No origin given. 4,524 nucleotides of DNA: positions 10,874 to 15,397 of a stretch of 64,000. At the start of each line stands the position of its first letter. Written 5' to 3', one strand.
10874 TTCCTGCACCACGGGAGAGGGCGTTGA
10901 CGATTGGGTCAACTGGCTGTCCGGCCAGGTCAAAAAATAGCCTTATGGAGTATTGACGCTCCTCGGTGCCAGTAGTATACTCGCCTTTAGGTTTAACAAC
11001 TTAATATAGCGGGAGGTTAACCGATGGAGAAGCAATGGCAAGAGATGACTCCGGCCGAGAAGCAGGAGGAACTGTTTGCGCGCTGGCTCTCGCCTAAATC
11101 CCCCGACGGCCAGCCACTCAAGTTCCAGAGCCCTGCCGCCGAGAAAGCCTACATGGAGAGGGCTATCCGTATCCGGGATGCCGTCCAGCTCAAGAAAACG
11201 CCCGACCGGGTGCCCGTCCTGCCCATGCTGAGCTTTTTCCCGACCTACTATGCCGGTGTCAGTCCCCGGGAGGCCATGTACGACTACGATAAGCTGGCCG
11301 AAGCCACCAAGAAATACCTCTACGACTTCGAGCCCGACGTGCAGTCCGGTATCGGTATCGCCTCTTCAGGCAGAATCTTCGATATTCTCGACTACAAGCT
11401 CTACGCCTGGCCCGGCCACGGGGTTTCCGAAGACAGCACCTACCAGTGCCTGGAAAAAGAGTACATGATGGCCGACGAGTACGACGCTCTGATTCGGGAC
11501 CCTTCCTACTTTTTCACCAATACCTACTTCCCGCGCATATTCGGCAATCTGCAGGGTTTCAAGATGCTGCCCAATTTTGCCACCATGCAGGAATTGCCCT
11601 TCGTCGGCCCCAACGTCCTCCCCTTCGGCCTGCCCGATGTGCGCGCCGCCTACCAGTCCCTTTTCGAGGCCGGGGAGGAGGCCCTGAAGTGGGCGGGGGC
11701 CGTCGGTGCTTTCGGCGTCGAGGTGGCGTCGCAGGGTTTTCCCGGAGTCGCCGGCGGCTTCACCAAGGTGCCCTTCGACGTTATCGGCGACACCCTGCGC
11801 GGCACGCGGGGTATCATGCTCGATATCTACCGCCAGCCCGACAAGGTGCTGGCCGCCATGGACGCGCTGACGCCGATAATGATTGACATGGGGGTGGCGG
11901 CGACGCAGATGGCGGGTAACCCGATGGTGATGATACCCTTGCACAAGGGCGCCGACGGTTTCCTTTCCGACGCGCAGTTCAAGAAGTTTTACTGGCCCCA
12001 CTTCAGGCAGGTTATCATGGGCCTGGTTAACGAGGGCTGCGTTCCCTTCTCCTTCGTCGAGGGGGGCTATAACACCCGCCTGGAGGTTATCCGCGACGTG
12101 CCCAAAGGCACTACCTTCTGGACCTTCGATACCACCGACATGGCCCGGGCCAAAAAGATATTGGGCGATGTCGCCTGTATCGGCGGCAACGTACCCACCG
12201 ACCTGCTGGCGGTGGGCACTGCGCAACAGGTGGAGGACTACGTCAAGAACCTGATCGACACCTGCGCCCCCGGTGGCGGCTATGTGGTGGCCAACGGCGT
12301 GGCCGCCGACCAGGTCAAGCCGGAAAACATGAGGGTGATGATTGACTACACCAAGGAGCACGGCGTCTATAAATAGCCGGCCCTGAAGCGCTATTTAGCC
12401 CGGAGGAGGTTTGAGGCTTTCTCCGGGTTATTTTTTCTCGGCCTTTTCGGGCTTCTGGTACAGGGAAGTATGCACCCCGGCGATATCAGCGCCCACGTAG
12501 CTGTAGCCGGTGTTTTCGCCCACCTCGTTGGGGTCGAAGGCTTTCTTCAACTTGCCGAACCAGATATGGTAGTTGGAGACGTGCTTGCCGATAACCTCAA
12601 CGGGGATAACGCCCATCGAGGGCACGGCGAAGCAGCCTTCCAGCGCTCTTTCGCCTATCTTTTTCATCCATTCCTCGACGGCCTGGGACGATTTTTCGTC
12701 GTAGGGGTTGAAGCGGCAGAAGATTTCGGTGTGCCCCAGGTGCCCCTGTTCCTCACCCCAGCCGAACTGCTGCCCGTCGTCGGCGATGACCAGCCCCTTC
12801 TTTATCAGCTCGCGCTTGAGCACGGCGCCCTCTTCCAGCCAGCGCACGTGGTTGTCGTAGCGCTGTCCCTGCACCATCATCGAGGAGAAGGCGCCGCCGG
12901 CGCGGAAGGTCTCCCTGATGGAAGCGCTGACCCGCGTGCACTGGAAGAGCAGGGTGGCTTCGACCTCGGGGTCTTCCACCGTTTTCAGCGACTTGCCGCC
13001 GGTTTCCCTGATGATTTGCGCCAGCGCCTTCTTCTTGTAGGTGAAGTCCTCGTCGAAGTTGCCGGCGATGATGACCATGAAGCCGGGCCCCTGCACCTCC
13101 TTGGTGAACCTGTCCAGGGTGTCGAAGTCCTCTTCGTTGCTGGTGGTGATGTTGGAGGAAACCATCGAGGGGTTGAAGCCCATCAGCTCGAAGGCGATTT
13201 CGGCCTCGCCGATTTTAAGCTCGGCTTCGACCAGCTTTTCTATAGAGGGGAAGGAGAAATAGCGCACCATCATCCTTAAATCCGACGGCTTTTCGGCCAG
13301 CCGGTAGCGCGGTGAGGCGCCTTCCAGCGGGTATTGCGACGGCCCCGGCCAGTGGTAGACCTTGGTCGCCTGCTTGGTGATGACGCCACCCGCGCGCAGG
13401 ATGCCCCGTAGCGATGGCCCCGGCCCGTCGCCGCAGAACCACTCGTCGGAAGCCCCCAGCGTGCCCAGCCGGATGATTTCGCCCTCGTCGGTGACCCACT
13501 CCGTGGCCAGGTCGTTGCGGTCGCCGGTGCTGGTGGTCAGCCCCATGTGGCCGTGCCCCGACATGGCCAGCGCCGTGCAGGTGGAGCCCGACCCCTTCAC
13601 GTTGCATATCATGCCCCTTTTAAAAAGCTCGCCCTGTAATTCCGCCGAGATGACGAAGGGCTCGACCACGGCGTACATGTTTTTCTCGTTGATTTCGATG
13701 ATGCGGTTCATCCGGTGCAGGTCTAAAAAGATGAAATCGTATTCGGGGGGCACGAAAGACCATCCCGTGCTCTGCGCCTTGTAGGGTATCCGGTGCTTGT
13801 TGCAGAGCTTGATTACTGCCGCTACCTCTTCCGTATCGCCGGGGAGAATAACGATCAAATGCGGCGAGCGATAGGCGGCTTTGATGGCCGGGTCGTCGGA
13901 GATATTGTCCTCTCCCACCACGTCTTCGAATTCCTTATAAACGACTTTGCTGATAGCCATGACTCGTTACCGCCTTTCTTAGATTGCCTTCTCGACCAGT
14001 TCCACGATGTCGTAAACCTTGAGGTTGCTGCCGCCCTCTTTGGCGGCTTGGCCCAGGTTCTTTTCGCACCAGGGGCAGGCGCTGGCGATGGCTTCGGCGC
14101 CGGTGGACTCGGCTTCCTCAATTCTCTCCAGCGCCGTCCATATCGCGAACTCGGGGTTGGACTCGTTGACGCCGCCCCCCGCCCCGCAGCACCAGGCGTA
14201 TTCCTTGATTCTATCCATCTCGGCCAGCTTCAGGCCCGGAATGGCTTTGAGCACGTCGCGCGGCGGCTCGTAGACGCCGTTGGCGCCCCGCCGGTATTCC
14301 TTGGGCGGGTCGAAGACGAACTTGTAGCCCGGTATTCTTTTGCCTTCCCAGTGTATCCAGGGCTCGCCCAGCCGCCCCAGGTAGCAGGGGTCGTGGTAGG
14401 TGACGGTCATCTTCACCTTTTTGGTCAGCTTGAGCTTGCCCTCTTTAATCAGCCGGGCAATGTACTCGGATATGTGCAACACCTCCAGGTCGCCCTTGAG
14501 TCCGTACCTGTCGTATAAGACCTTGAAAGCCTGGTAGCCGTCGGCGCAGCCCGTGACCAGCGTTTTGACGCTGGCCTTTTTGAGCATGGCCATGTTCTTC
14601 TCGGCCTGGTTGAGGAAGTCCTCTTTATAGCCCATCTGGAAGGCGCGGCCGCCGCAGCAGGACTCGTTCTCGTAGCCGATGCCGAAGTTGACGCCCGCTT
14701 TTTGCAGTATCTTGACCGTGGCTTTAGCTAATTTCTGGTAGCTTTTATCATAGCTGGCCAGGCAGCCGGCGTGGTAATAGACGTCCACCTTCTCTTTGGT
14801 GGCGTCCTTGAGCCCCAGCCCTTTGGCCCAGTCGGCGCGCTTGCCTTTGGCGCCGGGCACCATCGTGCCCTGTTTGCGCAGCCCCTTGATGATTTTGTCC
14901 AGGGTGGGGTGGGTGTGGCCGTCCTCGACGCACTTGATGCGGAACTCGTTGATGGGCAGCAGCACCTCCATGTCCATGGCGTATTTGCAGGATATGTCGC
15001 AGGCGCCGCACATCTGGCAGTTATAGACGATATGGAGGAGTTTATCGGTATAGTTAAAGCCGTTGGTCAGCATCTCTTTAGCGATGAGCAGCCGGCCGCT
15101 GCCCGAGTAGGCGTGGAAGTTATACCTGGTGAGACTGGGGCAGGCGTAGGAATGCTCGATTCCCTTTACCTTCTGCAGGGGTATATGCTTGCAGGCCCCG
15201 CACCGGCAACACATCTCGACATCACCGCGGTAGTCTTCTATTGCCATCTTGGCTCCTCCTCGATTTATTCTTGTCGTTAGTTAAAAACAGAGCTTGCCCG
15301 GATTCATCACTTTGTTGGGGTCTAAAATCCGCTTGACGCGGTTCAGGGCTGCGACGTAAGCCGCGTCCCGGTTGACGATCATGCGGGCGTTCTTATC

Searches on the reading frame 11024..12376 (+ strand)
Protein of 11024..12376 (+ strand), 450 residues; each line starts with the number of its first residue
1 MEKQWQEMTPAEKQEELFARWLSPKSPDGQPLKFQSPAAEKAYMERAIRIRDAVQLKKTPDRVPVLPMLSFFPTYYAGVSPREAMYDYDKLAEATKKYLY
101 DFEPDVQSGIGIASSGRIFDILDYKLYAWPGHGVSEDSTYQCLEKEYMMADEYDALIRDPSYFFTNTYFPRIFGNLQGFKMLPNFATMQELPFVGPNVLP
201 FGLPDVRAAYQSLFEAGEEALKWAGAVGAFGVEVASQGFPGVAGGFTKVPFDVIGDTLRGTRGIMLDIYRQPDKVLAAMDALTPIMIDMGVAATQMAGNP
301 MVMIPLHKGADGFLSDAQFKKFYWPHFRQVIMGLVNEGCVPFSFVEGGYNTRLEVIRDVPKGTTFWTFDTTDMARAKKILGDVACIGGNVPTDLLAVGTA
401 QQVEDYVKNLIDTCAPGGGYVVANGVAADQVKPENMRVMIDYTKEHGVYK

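Call 50: search_protein_families(library=pfam, proteins=[window:11024-12376:+], max_evalue=0.00001)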
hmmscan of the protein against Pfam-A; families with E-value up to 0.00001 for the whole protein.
window:11024-12376:+ (450 aa): 1 family
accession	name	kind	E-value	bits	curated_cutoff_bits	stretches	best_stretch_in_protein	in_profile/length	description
PF01208.23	URO-D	-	6.1e-21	75.2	23.9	1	245-446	141-346/346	Uroporphyrinogen decarboxylase (URO-D)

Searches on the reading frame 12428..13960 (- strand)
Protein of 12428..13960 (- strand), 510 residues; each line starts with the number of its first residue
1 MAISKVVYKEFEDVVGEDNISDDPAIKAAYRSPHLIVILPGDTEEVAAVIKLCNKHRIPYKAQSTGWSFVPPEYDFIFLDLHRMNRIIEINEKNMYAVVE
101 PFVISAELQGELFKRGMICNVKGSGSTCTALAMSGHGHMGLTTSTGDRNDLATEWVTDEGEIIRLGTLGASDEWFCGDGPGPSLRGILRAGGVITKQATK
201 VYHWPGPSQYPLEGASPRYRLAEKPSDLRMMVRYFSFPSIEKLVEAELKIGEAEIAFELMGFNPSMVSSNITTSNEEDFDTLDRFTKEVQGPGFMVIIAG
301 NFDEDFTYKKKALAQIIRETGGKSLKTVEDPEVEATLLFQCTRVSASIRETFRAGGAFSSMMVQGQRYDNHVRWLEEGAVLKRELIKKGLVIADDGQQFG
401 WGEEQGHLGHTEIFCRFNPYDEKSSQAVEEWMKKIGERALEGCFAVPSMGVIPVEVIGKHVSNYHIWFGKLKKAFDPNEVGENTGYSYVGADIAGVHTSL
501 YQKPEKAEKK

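Call 50: search_protein_families(library=pfam, proteins=[window:12428-13960:-], max_evalue=0.00001)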
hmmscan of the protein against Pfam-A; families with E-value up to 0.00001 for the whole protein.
window:12428-13960:- (510 aa): 1 family
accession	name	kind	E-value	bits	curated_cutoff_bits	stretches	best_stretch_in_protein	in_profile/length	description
PF01565.28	FAD_binding_4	-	2e-20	73.3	26.4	1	36-166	3-139/139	FAD binding domain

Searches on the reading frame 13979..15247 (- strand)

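Call 50: search_protein_families(library=pfam, proteins=[window:13979-15247:-], max_evalue=0.00001)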
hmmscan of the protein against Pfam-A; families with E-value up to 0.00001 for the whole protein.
window:13979-15247:- (422 aa): 2 families
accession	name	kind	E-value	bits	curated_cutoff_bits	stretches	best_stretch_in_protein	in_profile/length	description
PF02754.22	CCG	-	4.5e-30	104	20.6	2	156-235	1-78/85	Cysteine-rich domain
PF13183.11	Fer4_8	-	2.2e-06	28.5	27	1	10-88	2-65/68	4Fe-4S dicluster domain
